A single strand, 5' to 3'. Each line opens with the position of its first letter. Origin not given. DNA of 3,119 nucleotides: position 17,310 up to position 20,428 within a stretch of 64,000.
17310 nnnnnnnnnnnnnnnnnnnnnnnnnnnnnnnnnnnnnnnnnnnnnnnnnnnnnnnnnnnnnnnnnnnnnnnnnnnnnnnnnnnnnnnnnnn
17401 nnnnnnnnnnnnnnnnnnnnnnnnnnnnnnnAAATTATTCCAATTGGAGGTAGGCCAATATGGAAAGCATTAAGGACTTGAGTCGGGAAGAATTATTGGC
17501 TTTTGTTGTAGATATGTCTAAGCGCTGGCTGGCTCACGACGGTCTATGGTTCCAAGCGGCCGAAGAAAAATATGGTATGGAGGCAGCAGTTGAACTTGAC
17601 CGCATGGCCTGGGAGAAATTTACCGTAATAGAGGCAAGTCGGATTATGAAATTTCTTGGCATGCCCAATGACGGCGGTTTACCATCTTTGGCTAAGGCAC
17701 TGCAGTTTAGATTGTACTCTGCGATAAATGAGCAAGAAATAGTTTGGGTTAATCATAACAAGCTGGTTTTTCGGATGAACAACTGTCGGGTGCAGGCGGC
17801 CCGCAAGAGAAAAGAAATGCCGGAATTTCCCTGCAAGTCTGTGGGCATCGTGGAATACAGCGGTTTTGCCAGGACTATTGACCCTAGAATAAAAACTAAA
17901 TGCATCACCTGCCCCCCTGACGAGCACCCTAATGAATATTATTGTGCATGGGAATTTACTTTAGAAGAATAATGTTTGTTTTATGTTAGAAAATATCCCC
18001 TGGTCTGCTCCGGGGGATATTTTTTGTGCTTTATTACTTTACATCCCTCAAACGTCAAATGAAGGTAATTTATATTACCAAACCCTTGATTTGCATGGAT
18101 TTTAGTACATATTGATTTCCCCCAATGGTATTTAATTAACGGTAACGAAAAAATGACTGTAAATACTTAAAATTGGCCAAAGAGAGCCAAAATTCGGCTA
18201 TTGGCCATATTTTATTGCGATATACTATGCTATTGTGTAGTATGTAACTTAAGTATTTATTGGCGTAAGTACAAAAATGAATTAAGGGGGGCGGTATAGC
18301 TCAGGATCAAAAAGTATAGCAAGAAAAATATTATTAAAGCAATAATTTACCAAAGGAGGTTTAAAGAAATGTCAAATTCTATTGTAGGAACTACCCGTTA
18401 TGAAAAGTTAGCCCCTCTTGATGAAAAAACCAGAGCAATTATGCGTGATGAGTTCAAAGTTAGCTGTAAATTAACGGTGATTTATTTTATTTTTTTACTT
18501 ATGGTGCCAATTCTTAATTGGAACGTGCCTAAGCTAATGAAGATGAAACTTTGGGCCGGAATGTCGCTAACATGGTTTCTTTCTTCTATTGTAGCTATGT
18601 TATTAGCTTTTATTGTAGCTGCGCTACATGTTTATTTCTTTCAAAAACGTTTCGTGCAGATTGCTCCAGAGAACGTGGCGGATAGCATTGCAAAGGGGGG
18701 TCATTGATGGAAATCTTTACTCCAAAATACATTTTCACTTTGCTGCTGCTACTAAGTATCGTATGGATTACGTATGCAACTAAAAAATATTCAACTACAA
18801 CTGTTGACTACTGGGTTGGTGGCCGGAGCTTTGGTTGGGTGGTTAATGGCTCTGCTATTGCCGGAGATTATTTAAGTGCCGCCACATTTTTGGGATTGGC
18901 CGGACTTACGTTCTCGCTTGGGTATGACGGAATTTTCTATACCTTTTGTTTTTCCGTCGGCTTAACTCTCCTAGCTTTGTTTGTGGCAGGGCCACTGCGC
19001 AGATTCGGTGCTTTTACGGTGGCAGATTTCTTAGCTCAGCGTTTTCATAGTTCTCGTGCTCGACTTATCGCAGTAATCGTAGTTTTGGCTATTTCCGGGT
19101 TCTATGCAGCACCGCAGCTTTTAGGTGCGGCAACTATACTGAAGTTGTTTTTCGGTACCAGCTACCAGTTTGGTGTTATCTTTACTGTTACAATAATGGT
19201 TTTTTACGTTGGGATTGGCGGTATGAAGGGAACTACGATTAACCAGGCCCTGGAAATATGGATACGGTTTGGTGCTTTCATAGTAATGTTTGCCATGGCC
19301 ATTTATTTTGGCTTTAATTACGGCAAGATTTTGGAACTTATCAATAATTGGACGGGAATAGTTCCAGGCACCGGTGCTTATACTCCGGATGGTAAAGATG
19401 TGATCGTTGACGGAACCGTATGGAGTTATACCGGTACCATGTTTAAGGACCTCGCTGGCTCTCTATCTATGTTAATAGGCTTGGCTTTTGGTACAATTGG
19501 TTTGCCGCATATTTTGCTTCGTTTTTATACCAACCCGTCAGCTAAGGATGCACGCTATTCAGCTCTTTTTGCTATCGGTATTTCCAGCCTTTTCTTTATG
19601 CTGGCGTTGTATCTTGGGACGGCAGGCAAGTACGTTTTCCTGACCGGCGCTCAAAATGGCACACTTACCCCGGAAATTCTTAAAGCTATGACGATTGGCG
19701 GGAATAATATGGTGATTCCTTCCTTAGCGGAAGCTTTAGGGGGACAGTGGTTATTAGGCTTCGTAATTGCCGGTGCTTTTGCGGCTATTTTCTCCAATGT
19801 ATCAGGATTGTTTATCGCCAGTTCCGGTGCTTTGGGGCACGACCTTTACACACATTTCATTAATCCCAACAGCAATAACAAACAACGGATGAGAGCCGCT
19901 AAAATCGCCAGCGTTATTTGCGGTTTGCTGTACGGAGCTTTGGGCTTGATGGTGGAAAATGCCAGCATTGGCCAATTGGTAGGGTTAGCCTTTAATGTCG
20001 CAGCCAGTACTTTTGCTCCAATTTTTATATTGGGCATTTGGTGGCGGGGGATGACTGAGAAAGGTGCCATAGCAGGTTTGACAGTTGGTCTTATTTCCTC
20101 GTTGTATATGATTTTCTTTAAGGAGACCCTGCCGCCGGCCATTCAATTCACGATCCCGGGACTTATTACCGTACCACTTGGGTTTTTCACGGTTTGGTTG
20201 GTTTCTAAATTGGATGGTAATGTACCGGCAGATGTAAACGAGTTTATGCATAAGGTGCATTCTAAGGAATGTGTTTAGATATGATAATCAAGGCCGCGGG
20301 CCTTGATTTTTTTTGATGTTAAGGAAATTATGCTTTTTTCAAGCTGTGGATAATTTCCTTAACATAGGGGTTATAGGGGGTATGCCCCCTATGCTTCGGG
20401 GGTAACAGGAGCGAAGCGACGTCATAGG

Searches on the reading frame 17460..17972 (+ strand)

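Call 42: search_protein_families(library=pfam, proteins=[window:17460-17972:+], max_evalue=0.00001)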
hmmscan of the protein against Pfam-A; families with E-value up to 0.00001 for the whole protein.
window:17460-17972:+ (170 aa): 1 family
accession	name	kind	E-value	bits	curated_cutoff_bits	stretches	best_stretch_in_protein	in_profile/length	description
PF19620.4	DUF6125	-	3.3e-85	284.5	27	1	6-168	2-164/164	Family of unknown function (DUF6125)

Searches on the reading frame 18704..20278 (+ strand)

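Call 5: search_protein_families(library=pfam, proteins=[window:18704-20278:+])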
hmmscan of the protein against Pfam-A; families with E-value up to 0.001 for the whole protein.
window:18704-20278:+ (524 aa): 1 family
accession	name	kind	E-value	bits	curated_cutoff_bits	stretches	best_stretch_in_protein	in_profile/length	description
PF00474.23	SSF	-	7e-74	249.6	22.8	1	36-462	1-406/406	Sodium:solute symporter family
